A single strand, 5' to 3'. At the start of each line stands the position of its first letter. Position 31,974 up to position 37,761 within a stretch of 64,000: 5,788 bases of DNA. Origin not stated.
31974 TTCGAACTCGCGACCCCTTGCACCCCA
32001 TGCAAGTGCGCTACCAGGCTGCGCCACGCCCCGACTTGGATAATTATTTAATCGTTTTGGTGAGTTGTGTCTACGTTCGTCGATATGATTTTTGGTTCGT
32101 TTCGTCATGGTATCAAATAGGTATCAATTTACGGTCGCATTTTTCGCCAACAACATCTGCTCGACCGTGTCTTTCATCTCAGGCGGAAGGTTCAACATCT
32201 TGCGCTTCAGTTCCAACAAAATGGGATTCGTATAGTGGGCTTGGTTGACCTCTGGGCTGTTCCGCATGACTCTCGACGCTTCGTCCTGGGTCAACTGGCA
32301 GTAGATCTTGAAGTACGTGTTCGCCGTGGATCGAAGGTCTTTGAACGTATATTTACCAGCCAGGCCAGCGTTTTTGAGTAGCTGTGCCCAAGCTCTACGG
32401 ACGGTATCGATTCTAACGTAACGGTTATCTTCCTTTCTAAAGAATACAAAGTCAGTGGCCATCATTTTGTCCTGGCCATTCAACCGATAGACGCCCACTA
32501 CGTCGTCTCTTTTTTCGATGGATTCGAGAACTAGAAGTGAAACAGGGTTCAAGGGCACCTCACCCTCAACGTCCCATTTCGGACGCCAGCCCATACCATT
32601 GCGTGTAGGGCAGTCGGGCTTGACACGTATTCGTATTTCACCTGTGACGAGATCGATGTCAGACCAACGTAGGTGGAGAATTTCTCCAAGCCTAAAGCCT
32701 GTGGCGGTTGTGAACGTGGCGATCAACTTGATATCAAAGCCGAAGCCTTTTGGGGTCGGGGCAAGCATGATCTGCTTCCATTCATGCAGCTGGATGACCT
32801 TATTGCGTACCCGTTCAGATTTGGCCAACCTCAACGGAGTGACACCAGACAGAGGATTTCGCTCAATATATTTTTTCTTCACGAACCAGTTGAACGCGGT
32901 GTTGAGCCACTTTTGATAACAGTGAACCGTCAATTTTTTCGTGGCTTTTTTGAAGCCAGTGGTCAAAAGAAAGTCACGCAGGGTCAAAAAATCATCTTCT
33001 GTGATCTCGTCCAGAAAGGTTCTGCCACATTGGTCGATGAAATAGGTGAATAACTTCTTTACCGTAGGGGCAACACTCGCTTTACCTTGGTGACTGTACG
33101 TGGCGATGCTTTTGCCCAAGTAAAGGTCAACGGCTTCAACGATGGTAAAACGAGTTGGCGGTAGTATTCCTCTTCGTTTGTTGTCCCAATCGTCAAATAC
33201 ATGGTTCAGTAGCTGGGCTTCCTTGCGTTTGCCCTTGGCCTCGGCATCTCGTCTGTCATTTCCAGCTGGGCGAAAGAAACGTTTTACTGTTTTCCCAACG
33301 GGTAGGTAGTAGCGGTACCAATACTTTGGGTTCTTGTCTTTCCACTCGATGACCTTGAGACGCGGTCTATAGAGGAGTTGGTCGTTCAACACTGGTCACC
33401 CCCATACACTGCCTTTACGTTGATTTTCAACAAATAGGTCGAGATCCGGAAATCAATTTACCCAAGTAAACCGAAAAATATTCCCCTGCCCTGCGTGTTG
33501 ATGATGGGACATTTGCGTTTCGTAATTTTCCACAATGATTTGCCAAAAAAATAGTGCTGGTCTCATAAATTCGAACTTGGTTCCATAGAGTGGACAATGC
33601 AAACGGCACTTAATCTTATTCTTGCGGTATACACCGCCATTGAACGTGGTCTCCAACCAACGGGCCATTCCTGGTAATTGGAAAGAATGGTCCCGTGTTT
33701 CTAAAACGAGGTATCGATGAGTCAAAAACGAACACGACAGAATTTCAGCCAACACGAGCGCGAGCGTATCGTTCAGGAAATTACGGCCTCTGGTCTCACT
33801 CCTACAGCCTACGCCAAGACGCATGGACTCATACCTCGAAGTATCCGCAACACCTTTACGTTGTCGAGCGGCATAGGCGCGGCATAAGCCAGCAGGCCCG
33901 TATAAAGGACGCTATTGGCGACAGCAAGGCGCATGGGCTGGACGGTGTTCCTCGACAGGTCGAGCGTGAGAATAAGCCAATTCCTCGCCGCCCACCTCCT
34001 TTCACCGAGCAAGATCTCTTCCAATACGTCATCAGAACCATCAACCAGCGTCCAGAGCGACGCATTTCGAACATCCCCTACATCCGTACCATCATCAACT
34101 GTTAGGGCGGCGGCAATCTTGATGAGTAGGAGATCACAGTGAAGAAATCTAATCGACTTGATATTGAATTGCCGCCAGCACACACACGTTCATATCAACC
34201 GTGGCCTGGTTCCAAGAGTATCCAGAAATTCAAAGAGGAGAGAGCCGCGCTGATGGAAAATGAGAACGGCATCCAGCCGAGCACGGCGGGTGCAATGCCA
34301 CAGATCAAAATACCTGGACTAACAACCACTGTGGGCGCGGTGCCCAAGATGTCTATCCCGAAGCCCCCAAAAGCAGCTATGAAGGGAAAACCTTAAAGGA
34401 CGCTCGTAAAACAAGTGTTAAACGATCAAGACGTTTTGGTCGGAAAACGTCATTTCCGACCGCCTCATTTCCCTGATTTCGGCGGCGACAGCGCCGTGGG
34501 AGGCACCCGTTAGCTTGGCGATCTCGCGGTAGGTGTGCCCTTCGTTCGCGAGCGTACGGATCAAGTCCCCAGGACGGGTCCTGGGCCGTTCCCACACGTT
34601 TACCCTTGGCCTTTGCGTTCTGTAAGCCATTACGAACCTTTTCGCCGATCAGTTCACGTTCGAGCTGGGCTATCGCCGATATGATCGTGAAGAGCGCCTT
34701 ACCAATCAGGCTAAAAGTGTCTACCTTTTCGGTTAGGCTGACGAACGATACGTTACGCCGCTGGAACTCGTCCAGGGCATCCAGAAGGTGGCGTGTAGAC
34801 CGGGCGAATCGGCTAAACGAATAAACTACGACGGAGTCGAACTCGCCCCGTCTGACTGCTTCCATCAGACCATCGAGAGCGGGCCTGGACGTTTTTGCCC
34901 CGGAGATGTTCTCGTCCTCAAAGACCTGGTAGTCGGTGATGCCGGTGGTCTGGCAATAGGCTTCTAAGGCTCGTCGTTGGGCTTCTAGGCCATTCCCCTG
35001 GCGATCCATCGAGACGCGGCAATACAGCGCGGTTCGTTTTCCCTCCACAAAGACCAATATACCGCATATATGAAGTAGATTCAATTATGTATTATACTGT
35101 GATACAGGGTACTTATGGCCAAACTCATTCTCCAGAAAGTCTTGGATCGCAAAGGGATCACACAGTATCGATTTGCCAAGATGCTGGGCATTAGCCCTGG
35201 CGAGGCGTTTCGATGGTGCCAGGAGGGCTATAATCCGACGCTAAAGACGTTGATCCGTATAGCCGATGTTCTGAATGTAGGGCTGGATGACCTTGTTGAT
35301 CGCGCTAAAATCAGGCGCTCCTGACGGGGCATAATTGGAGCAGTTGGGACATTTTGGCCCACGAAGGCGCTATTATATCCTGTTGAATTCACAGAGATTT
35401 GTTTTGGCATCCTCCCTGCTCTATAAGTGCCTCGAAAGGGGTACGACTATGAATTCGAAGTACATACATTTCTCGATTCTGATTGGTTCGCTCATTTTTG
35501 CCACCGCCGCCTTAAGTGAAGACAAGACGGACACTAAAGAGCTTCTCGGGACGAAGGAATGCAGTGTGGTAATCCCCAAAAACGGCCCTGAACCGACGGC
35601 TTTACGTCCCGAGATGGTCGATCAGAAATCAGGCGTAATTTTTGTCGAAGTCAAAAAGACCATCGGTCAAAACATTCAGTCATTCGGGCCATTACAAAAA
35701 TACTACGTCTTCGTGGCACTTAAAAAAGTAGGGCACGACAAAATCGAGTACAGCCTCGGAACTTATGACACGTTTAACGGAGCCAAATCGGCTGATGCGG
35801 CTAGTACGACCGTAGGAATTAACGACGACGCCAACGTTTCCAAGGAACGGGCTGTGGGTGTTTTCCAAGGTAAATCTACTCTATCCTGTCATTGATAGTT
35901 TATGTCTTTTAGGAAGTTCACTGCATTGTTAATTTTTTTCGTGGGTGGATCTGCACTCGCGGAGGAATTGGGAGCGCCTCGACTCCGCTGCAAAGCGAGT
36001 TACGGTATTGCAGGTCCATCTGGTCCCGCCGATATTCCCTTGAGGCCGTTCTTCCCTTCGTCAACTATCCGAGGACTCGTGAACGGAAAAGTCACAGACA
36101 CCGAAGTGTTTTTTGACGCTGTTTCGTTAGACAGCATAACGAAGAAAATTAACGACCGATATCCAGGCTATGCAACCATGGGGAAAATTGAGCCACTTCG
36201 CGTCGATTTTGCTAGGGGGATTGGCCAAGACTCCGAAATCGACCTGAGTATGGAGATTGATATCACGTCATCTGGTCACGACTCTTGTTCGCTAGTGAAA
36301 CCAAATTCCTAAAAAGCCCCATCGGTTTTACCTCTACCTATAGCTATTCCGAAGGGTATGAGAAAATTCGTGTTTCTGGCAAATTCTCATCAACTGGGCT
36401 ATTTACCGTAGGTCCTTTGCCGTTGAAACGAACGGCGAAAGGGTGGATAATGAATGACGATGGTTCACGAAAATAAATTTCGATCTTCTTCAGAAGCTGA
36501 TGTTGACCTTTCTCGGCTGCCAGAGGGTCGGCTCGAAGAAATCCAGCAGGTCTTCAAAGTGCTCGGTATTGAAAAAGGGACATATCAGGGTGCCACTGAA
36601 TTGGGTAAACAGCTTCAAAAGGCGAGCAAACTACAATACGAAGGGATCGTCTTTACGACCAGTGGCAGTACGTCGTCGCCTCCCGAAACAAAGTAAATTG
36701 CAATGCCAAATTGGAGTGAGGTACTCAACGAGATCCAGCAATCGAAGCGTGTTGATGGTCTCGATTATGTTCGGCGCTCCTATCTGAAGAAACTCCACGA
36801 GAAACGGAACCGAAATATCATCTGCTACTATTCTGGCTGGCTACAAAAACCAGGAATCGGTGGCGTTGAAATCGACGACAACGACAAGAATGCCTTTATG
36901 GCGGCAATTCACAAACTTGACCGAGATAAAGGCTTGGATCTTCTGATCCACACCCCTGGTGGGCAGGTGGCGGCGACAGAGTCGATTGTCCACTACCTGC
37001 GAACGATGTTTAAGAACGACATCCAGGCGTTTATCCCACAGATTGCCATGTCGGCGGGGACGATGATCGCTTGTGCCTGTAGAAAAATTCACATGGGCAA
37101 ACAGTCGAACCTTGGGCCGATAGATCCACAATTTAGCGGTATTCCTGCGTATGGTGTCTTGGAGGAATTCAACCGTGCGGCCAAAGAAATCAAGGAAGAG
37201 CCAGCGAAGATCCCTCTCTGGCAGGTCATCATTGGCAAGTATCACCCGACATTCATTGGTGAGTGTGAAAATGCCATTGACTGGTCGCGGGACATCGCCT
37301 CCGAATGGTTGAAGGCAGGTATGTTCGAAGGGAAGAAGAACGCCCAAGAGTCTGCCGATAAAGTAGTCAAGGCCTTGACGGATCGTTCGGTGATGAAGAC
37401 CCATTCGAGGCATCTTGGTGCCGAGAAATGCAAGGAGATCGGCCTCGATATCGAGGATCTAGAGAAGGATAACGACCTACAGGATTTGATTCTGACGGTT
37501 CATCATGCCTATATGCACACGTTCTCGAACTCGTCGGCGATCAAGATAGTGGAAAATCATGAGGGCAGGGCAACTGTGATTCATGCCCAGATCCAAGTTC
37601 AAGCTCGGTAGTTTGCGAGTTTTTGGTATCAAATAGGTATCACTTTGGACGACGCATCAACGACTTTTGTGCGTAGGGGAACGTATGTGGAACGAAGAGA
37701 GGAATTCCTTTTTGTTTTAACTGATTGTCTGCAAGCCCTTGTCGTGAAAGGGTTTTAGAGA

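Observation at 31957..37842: Integrase island at tRNA-Pro(GGG) bounded by direct repeats of the tRNA 5' half, with int next to the tRNA 5' end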

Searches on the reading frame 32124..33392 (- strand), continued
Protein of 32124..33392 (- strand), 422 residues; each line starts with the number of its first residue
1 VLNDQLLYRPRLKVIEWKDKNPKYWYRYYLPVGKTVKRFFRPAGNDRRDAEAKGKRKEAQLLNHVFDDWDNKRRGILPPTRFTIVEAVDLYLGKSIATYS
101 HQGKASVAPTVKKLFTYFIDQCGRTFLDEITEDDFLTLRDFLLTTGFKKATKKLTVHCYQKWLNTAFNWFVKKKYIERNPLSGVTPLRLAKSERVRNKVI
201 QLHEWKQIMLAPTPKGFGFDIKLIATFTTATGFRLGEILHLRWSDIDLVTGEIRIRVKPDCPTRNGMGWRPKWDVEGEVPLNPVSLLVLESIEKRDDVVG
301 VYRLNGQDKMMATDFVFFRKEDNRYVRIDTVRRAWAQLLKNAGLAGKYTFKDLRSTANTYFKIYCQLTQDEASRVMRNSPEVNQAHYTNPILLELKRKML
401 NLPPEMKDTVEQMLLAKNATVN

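Call 66: find_encoding_contigs(protein=P0143, flank=10000, max_places=2)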
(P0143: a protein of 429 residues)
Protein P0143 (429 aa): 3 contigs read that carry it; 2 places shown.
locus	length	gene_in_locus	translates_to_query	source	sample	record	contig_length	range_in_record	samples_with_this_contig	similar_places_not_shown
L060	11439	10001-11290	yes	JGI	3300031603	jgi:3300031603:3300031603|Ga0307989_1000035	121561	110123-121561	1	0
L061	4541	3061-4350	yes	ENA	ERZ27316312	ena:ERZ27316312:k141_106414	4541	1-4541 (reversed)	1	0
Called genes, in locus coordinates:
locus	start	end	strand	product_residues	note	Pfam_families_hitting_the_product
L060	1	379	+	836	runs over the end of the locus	PF13401:AAA_22 (faint)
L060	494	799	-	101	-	-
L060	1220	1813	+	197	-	PF00239:Resolvase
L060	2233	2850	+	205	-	PF13505:OMP_b-brl (weak)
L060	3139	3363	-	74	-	-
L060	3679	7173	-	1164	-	-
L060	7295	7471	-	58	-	-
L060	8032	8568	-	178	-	PF13650:Asp_protease_2 (weak), PF13975:gag-asp_proteas (weak), PF02810:SEC-C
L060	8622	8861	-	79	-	-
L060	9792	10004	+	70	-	PF12728:HTH_17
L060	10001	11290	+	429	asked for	PF00589:Phage_integrase (weak)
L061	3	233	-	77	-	?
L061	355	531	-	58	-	-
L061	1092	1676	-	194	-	PF13650:Asp_protease_2 (weak), PF13975:gag-asp_proteas (weak), PF02810:SEC-C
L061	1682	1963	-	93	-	-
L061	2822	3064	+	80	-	PF12728:HTH_17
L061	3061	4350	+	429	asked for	PF00589:Phage_integrase (weak)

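Call 70: find_encoding_contigs(protein=P0142, flank=10000, max_places=3)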
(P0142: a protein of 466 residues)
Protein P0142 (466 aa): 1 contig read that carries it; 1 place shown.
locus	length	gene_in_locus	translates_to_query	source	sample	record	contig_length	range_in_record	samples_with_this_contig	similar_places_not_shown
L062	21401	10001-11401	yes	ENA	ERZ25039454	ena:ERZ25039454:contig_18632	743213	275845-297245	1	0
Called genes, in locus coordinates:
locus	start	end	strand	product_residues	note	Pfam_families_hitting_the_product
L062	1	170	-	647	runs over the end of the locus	PF13482:RNase_H_2, PF03050:DDE_Tnp_IS66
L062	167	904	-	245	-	-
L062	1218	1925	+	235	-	PF00589:Phage_integrase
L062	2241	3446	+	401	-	PF01609:DDE_Tnp_1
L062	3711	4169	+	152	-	-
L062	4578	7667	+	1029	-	PF22548:AEP-TOTE, PF13148:DUF3987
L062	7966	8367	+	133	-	-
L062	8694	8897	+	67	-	-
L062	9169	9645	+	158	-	PF25680:Mom (weak)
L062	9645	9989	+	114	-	-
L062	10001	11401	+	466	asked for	PF00589:Phage_integrase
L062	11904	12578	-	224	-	PF01596:Methyltransf_3, PF13578:Methyltransf_24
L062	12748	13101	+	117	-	-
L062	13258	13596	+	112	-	PF17876:CSD2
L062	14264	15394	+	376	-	PF00773:RNB, PF00575:S1, PF18614:RNase_II_C_S1 (faint)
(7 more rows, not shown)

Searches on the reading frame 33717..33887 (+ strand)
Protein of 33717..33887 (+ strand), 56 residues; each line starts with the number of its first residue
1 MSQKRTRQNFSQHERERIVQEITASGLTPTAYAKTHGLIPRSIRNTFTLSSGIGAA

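Call 7: search_protein_families(library=pfam, proteins=[window:33717-33887:+], max_evalue=0.01)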
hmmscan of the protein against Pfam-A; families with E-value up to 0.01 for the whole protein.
window:33717-33887:+ (56 aa): 1 family
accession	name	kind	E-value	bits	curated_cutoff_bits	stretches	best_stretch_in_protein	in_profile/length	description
PF01527.26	HTH_Tnp_1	-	0.0017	18.9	24.1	1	5-45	2-42/75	Transposase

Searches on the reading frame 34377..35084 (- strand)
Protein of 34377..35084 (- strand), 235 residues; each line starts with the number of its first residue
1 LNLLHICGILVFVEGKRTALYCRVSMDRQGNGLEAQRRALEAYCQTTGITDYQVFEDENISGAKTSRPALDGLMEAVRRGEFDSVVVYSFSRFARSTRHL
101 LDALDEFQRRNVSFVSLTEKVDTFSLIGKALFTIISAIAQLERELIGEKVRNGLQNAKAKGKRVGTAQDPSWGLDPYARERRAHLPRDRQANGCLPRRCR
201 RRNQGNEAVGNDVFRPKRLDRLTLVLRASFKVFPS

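Call 7: search_protein_families(library=pfam, proteins=[window:34377-35084:-], max_evalue=0.01)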
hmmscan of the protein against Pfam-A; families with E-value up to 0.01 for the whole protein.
window:34377-35084:- (235 aa): 1 family
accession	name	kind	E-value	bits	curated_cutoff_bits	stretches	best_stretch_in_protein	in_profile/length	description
PF00239.26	Resolvase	-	1.4e-44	152.2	23.3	1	19-162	2-144/145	Resolvase, N terminal domain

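Call 51: search_protein_families(library=ncbifam, proteins=[window:34377-35084:-], max_evalue=0.01)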
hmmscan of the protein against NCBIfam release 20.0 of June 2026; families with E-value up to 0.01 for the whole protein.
window:34377-35084:- (235 aa): 7 families
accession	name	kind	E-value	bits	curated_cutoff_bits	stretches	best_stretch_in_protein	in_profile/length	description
NF047343.1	SCCmet_CcrB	equivalog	6.3e-26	91.1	900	1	15-161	6-155/542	cassette chromosome recombinase CcrB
NF041201.1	recomb_XisF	equivalog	2.9e-18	66.1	375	1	21-163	4-142/465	fdxN element excision recombinase XisF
NF047347.1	SCCmet_CcrC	equivalog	2.7e-17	62.5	900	1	16-161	3-152/558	cassette chromosome recombinase CcrC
NF033518.0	transpos_IS607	equivalog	2.4e-12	46.8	110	1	16-127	54-164/187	IS607 family transposase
NF047344.1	SCCmet_CcrA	equivalog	5.8e-12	45.4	700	1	19-166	5-151/442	cassette chromosome recombinase CcrA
NF009949.0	PRK13413.1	equivalog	1.6e-11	44.3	272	1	21-167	5-148/203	master DNA invertase Mpi family serine-type recombinase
NF049883.1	resolv_YneB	equivalog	5.6e-11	42.3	175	1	18-161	2-146/211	YneB family resolvase-like protein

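Call 52: search_protein_families(library=phrogs, proteins=[window:34377-35084:-], max_evalue=0.001)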
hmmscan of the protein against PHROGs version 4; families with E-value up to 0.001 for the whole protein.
window:34377-35084:- (235 aa): 3 families
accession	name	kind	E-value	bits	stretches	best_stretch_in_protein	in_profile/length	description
phrog_95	-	integration and excision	3.4e-51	175.6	1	15-172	87-248/651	integrase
phrog_125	-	DNA, RNA and nucleotide metabolism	1.4e-43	150.3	1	16-170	20-163/254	DNA invertase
phrog_6620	-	integration and excision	2.9e-12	47.6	1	15-123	55-161/201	transposase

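Call 54: search_protein_families(library=padloc, proteins=[window:34377-35084:-], max_evalue=0.001)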
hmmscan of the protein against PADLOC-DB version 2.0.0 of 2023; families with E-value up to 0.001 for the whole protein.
window:34377-35084:- (235 aa): 0 families

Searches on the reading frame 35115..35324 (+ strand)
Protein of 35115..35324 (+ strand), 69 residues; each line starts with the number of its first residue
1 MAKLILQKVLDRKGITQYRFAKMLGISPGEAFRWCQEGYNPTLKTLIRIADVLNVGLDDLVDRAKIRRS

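Call 7: search_protein_families(library=pfam, proteins=[window:35115-35324:+], max_evalue=0.01)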
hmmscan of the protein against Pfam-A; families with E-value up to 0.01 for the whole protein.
window:35115-35324:+ (69 aa): 5 families
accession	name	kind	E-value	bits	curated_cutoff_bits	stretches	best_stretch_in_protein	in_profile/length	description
PF01381.28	HTH_3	-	5.5e-12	46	23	1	6-60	1-55/55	Helix-turn-helix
PF13443.12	HTH_26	-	7.4e-10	39.4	22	1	6-62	2-59/63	Cro/C1-type HTH DNA-binding domain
PF13560.12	HTH_31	-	0.001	19.8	27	1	12-62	12-62/64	Helix-turn-helix domain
PF07022.19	Phage_CI_repr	-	0.0025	18.6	22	1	7-61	4-58/65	Bacteriophage CI repressor helix-turn-helix domain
PF12844.13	HTH_19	-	0.0078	16.5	30.2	0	6-62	4-60/64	Helix-turn-helix domain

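Call 52: search_protein_families(library=phrogs, proteins=[window:35115-35324:+], max_evalue=0.001)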
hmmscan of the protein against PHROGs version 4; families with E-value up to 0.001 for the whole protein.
window:35115-35324:+ (69 aa): 9 families
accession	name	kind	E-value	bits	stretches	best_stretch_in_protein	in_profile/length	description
phrog_8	-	transcription regulation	1.3e-10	42.3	1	4-64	79-139/346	transcriptional regulator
phrog_3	-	transcription regulation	3.7e-08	34.5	1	3-63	90-148/430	transcriptional repressor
phrog_2328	-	transcription regulation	3.7e-08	34.2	1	6-62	20-76/128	transcriptional repressor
phrog_4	-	transcription regulation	1.9e-06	28.1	1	6-61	141-192/400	transcriptional repressor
phrog_2967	-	transcription regulation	2.3e-05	25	1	5-61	14-70/225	transcriptional regulator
phrog_4779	-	transcription regulation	0.00014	23.4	1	4-40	5-41/98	transcriptional regulator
phrog_7241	-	transcription regulation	0.00033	21.7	1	12-61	72-121/122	transcriptional regulator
phrog_4268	-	transcription regulation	0.00037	21.7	1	6-57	40-89/96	transcriptional repressor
phrog_1373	-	transcription regulation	0.00056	20.9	1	6-58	68-120/166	transcriptional regulator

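Call 54: search_protein_families(library=padloc, proteins=[window:35115-35324:+], max_evalue=0.001)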
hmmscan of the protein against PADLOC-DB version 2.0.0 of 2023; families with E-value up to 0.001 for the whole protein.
window:35115-35324:+ (69 aa): 8 families
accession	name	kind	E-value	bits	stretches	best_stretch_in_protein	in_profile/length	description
PDLC04760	PDC-M64C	-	2.2e-09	35.6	1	7-57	32-82/93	-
PDLC04758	PDC-M64B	-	1.9e-07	29.6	1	7-57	36-86/123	-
PDLC04775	PDC-M69A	-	1.8e-06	26.4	1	6-65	12-71/113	-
PDLC04762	PDC-M64C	-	8.8e-06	23.7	1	7-61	33-87/97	-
PDLC04757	PDC-M64B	-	9.4e-06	23.6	1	7-56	35-84/128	-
PDLC04133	mad1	-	0.0007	17.8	1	14-43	5-34/60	mads_1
PDLC04759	PDC-M64B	-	0.00078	17.5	1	8-54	33-79/135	-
PDLC03951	RmrA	-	0.00097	16.2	0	6-60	13-67/400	-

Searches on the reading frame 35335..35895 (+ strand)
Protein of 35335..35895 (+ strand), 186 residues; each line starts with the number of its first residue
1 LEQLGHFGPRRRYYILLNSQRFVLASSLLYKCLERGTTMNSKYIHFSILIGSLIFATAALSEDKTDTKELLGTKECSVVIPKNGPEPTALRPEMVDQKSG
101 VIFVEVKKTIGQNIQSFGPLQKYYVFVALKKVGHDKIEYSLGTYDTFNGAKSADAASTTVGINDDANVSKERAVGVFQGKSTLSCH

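Call 7: search_protein_families(library=pfam, proteins=[window:35335-35895:+], max_evalue=0.01)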
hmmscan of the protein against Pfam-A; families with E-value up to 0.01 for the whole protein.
window:35335-35895:+ (186 aa): 0 families

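Call 51: search_protein_families(library=ncbifam, proteins=[window:35335-35895:+], max_evalue=0.01)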
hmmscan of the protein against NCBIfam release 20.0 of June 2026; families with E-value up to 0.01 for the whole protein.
window:35335-35895:+ (186 aa): 1 family
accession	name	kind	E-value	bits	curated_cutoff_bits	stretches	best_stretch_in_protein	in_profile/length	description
NF009631.0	PRK13149.2-2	equivalog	0.0013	18.9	139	0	95-142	23-71/95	H/ACA RNA-protein complex component Gar1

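Call 52: search_protein_families(library=phrogs, proteins=[window:35335-35895:+], max_evalue=0.001)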
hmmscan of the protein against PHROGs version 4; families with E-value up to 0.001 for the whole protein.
window:35335-35895:+ (186 aa): 0 families

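Call 54: search_protein_families(library=padloc, proteins=[window:35335-35895:+], max_evalue=0.001)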
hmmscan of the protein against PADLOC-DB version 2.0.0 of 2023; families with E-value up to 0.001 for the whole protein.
window:35335-35895:+ (186 aa): 0 families

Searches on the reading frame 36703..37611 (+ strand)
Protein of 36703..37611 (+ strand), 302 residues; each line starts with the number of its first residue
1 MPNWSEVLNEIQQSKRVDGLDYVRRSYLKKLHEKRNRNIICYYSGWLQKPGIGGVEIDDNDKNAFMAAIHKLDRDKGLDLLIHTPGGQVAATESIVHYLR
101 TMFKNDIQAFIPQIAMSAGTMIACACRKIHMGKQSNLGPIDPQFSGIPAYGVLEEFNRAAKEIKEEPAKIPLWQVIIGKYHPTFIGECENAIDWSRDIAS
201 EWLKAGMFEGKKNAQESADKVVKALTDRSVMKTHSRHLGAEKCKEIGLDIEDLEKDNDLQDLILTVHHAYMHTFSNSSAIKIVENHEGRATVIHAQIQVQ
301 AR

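Call 7: search_protein_families(library=pfam, proteins=[window:36703-37611:+], max_evalue=0.01)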
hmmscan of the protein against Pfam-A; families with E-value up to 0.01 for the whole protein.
window:36703-37611:+ (302 aa): 3 families
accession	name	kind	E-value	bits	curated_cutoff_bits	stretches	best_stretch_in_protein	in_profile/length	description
PF01972.22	SDH_protease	-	3.5e-25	89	31.3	1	22-251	35-245/286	ClpP-like SDH-type serine proteinase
PF25145.1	NfeD1b_N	-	2.1e-08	34.4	40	1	80-138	36-93/189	NfeD1b, N-terminal domain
PF00574.28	CLP_protease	-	2e-06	28.3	20.2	1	55-128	23-98/182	Clp protease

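Call 51: search_protein_families(library=ncbifam, proteins=[window:36703-37611:+], max_evalue=0.01)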
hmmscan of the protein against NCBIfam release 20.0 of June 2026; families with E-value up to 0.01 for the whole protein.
window:36703-37611:+ (302 aa): 7 families
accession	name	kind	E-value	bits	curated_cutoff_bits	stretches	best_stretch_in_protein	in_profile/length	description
NF047768.1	Clp_like_SDH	equivalog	8.5e-28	97.5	250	1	22-252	22-233/260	SDH family Clp fold serine proteinase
NF045542.1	Clp_rel_HeadMat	equivalog_domain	2.4e-10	40.6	120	1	59-137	17-95/165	head maturation protease, ClpP-related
NF045540.1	scaf_prot_MCP1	exception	1.4e-07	30.6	475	1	63-135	18-89/652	ClpP-like prohead protease/major capsid protein fusion protein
TIGR00706.1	SppA_dom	equivalog_domain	3.7e-07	30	155.45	1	61-140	15-98/208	signal peptide peptidase SppA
NF009205.0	PRK12553.1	subfamily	0.00011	21.9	228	1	55-128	44-119/211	ATP-dependent Clp protease proteolytic subunit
NF001368.0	PRK00277.1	subfamily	0.0012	18.7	249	1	56-128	40-114/203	ATP-dependent Clp protease proteolytic subunit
TIGR00493.1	clpP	equivalog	0.006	16.3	308.6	0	54-128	33-109/192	ATP-dependent Clp endopeptidase proteolytic subunit ClpP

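Call 52: search_protein_families(library=phrogs, proteins=[window:36703-37611:+], max_evalue=0.001)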
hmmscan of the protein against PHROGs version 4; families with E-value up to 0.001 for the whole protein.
window:36703-37611:+ (302 aa): 8 families
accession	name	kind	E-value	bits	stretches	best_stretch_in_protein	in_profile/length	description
phrog_11747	-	unknown function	1.4e-96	324.1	1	20-296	4-289/290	-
phrog_53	-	head and packaging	9.5e-11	42.5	1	71-140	113-183/583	head maturation protease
phrog_1684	-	head and packaging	2.6e-06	28.1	1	67-136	65-132/284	head maturation protease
phrog_21683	-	unknown function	8e-06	26.1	1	80-144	43-106/337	-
phrog_94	-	head and packaging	2.3e-05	25.1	1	57-135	89-176/622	head maturation protease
phrog_1827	-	other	7e-05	23.3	1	78-136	55-112/202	ATP-dependent protease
phrog_133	-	head and packaging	8.8e-05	22.3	1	63-135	36-107/668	head maturation protease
phrog_2976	-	head and packaging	0.00018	22.4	1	61-137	37-112/394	head maturation protease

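Call 54: search_protein_families(library=padloc, proteins=[window:36703-37611:+], max_evalue=0.001)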
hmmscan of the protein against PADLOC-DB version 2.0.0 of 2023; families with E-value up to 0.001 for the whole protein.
window:36703-37611:+ (302 aa): 0 families
